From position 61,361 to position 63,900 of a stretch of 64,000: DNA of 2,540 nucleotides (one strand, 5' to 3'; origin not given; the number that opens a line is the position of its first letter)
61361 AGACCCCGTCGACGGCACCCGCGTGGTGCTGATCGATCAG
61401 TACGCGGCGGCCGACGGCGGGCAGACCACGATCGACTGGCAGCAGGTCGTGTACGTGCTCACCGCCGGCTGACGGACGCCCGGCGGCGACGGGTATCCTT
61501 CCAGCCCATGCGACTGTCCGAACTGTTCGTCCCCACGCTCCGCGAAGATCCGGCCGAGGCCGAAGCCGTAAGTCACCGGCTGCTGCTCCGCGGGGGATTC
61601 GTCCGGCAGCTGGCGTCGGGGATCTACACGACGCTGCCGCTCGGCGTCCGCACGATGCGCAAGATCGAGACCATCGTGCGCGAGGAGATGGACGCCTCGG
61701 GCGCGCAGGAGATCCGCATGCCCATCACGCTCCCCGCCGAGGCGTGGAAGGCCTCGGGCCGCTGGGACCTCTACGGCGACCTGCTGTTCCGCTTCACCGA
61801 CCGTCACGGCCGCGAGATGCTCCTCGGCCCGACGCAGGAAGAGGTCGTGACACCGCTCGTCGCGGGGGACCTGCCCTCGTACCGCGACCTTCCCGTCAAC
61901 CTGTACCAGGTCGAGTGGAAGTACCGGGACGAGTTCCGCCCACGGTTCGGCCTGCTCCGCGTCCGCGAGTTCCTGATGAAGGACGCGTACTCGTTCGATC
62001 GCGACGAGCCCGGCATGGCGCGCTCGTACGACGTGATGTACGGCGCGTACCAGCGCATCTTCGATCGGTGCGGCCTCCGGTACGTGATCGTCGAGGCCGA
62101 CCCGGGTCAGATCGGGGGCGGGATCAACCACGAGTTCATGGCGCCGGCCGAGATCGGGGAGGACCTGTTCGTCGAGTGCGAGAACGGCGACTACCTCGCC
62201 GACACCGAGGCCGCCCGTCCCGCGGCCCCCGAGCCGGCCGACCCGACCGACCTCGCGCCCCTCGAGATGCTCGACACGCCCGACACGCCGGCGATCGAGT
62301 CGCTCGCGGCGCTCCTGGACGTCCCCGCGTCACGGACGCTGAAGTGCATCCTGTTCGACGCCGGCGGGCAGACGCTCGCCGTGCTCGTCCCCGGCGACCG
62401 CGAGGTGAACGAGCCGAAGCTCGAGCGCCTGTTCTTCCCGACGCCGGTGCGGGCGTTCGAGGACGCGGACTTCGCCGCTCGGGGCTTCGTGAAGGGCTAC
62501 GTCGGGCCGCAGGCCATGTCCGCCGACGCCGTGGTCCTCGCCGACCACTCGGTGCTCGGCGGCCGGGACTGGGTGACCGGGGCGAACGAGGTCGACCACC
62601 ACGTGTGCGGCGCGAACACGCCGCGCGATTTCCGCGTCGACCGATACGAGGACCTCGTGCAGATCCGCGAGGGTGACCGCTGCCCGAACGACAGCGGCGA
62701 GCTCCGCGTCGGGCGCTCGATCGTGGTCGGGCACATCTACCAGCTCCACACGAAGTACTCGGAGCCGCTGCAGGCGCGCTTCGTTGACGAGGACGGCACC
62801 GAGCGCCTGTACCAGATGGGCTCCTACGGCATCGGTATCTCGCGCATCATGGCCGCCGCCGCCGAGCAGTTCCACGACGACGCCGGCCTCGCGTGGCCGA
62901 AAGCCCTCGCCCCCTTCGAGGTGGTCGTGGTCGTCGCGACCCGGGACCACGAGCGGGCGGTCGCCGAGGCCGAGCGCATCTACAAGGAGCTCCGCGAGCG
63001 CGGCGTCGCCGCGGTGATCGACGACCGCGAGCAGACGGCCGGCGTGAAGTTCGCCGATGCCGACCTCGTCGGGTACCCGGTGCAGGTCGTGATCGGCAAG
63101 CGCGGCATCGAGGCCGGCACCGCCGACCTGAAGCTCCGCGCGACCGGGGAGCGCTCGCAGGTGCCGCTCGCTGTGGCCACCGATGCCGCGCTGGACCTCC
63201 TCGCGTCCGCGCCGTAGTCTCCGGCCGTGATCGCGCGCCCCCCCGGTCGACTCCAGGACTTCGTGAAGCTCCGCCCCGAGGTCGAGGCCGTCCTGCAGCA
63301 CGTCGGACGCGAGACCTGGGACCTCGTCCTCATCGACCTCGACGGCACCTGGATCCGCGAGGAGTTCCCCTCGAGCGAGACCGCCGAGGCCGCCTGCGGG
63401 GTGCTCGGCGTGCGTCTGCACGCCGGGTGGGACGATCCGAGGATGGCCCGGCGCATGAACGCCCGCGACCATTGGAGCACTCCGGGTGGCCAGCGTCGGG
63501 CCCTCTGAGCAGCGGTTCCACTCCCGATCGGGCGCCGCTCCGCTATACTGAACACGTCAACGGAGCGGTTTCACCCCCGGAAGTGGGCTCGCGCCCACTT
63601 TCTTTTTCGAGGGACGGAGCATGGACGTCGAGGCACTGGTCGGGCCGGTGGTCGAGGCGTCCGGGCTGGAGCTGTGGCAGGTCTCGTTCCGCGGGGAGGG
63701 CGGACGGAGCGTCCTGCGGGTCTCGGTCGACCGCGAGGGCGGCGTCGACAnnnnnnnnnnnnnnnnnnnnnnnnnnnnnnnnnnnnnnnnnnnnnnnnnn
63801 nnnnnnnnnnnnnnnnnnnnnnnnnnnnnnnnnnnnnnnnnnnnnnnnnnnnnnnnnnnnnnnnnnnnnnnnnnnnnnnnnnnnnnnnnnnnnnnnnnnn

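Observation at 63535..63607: Structured leader with an intrinsic terminator 13 bp upstream of rimP: a candidate NusA-operon attenuator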

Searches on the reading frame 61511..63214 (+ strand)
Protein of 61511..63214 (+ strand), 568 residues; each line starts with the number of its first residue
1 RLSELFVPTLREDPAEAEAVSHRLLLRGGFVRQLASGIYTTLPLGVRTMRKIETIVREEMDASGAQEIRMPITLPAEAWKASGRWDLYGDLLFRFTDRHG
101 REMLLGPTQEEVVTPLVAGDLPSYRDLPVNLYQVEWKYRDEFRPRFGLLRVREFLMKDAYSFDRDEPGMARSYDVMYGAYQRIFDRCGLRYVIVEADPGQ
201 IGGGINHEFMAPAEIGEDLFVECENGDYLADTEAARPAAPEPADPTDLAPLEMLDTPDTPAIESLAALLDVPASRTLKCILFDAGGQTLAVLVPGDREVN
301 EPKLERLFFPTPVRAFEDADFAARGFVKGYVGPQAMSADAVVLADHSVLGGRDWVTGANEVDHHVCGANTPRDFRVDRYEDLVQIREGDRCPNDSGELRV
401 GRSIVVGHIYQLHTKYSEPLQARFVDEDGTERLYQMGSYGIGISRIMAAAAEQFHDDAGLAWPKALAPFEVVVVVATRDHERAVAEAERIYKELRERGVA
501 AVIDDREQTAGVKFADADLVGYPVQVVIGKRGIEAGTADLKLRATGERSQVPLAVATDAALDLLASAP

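Call 11: search_protein_families(library=pfam, proteins=[window:61511-63214:+], max_evalue=0.01)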
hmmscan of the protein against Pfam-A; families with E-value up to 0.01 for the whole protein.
window:61511-63214:+ (568 aa): 3 families
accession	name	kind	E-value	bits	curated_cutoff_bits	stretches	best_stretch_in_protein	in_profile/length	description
PF00587.30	tRNA-synt_2b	-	5.9e-24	85.5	29.3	1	93-453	1-178/179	tRNA synthetase class II core domain (G, H, P, S and T)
PF04073.20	tRNA_edit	-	2.1e-18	67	25.5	1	256-369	1-117/123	Aminoacyl-tRNA editing domain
PF03129.25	HGTP_anticodon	-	2.5e-18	66.5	21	1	471-554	2-85/94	Anticodon binding domain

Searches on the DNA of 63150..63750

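Call 5: search_rna_families(source=window, start=63150, end=63750, threshold=evalue, max_evalue=10, show_alignments=3)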
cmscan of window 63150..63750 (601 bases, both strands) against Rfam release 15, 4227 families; matches with E-value up to 10: 0.
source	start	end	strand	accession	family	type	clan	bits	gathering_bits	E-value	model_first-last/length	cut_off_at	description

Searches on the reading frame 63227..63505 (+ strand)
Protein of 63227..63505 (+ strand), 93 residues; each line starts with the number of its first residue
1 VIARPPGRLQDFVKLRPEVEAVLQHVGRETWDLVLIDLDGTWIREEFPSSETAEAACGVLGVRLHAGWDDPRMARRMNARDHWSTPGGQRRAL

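Call 11: search_protein_families(library=pfam, proteins=[window:63227-63505:+], max_evalue=0.01)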
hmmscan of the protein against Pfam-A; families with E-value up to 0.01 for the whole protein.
window:63227-63505:+ (93 aa): 0 families
